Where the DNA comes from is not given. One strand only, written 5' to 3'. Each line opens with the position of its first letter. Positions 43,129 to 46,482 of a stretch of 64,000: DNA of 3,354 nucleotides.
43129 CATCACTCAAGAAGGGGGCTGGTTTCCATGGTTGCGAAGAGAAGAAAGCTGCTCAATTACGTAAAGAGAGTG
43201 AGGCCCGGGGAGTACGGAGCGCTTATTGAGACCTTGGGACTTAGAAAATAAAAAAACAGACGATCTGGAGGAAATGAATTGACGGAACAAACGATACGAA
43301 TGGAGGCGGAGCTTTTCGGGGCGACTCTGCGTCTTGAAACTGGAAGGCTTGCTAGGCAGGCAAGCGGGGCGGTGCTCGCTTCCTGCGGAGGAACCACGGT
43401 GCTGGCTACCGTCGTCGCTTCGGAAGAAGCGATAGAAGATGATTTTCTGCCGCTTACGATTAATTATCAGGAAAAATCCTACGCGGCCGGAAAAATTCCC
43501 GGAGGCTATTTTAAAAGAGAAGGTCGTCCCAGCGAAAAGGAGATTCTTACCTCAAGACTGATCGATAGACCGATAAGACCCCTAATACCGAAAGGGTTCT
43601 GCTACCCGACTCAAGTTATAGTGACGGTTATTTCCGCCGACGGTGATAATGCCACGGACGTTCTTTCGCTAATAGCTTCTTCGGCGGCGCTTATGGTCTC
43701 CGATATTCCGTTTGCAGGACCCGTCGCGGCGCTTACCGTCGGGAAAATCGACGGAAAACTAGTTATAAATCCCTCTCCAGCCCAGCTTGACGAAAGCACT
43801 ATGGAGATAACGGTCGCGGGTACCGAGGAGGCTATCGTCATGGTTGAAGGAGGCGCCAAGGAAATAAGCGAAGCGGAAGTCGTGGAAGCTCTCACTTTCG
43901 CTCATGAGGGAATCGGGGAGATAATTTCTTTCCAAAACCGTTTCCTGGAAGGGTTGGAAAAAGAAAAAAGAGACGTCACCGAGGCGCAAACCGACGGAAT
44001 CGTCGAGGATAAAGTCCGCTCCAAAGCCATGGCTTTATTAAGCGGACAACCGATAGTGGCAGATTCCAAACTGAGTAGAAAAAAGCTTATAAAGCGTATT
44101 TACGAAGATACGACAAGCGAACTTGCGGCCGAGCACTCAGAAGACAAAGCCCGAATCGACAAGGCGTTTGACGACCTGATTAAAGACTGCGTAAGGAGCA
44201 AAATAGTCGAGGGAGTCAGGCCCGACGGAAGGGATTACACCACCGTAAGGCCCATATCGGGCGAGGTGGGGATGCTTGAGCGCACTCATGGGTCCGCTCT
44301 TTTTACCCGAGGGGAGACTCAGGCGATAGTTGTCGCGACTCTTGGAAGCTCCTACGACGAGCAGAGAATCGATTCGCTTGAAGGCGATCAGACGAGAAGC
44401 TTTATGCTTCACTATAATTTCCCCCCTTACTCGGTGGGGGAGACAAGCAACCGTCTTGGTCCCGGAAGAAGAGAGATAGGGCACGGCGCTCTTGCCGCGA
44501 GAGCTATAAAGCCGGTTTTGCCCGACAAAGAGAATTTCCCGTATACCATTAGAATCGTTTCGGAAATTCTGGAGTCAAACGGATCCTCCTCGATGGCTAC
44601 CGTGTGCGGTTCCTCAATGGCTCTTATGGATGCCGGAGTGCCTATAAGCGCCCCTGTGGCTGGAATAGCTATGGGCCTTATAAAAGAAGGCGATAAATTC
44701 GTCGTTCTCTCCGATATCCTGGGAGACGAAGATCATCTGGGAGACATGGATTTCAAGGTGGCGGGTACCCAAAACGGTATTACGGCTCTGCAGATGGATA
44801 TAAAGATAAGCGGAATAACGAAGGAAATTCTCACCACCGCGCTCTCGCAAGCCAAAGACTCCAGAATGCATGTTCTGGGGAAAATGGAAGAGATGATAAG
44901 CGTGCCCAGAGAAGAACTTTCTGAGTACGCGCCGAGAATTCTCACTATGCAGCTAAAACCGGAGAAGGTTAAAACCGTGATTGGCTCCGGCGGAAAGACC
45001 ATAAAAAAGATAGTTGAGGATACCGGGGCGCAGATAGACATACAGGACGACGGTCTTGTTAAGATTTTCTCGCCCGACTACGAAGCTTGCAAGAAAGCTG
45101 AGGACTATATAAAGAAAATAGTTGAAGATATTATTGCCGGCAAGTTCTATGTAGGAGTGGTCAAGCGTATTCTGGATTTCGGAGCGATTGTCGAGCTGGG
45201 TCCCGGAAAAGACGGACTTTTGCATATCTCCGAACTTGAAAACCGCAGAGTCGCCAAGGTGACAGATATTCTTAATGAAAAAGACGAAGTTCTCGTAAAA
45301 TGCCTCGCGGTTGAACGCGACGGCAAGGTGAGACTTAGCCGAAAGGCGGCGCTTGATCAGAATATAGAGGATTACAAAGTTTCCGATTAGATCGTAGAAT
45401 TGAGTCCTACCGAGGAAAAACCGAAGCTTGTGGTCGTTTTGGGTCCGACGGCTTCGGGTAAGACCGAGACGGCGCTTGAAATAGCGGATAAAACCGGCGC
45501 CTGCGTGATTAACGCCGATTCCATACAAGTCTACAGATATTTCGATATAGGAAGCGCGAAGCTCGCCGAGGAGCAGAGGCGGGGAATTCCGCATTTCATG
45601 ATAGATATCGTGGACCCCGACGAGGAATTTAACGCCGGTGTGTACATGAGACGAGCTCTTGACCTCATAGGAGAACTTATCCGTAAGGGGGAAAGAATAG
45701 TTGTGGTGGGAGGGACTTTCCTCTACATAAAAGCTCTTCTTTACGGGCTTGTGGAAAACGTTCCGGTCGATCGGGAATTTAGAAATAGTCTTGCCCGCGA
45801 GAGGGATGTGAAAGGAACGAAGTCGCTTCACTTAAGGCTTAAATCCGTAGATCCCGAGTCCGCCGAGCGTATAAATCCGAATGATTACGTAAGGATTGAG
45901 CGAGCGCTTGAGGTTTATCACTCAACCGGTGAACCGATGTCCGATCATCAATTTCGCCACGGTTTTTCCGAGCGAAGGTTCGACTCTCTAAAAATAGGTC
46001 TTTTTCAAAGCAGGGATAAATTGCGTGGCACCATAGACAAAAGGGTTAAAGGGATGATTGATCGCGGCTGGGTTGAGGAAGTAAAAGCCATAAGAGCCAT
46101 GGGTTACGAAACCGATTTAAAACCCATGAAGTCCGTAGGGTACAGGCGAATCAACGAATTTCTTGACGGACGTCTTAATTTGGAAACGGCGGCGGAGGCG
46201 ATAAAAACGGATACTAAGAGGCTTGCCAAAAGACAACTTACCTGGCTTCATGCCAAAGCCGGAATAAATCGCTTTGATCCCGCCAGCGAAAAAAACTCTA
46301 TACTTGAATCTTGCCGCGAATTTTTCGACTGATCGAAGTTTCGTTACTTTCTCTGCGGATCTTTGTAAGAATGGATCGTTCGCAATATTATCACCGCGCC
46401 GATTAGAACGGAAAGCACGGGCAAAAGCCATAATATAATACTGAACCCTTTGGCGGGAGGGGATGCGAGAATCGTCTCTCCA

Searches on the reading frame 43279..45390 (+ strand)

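Call 8: search_protein_families(library=pfam, proteins=[window:43279-45390:+], max_evalue=0.01)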
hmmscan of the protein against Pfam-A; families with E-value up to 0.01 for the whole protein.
window:43279-45390:+ (703 aa): 7 families
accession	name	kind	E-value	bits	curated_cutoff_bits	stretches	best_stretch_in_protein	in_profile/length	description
PF01138.27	RNase_PH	-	1.7e-61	206.8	25.5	2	17-144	5-130/130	3' exoribonuclease family, domain 1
PF03725.20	RNase_PH_C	-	1.6e-25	89.2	20.8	2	147-211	1-67/67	3' exoribonuclease family, domain 2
PF00575.29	S1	-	2e-13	51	22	1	620-689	4-74/74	S1 RNA binding domain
PF00013.35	KH_1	-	5.1e-12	45.8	21.5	1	555-612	2-65/66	KH domain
PF03726.19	PNPase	-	4.6e-09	37.1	24.6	1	244-319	4-81/81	Polyribonucleotide nucleotidyltransferase, RNA binding domain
PF22675.2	KH-I_KHDC4-BBP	-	0.0037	17.5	30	0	564-596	8-40/76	KHDC4/BBP-like, KH-domain type I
PF07650.23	KH_2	-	0.005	17.1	22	0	559-597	31-69/78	KH domain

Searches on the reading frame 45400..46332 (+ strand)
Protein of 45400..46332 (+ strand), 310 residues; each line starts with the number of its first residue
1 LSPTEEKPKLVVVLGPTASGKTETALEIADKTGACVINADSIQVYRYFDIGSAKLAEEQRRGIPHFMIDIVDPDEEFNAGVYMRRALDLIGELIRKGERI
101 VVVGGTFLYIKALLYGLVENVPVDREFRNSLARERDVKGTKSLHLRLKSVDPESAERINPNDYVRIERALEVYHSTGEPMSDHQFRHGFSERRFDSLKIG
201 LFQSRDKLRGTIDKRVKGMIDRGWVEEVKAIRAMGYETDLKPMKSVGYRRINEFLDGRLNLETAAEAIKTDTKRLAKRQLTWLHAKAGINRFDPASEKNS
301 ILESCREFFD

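Call 8: search_protein_families(library=pfam, proteins=[window:45400-46332:+], max_evalue=0.01)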
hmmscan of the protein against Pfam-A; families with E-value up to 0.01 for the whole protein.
window:45400-46332:+ (310 aa): 4 families
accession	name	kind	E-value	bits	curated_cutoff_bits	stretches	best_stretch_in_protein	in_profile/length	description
PF01715.23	IPPT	-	3.1e-78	263.3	23.6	1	43-284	1-241/243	IPP transferase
PF01745.22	IPT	-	3.5e-08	33.6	20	1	9-62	2-55/233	Isopentenyl transferase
PF06414.18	Zeta_toxin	-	0.0016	18.4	22.3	1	3-43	11-55/199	Zeta toxin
PF13671.12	AAA_33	-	0.0057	17.4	27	0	10-51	1-33/143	AAA domain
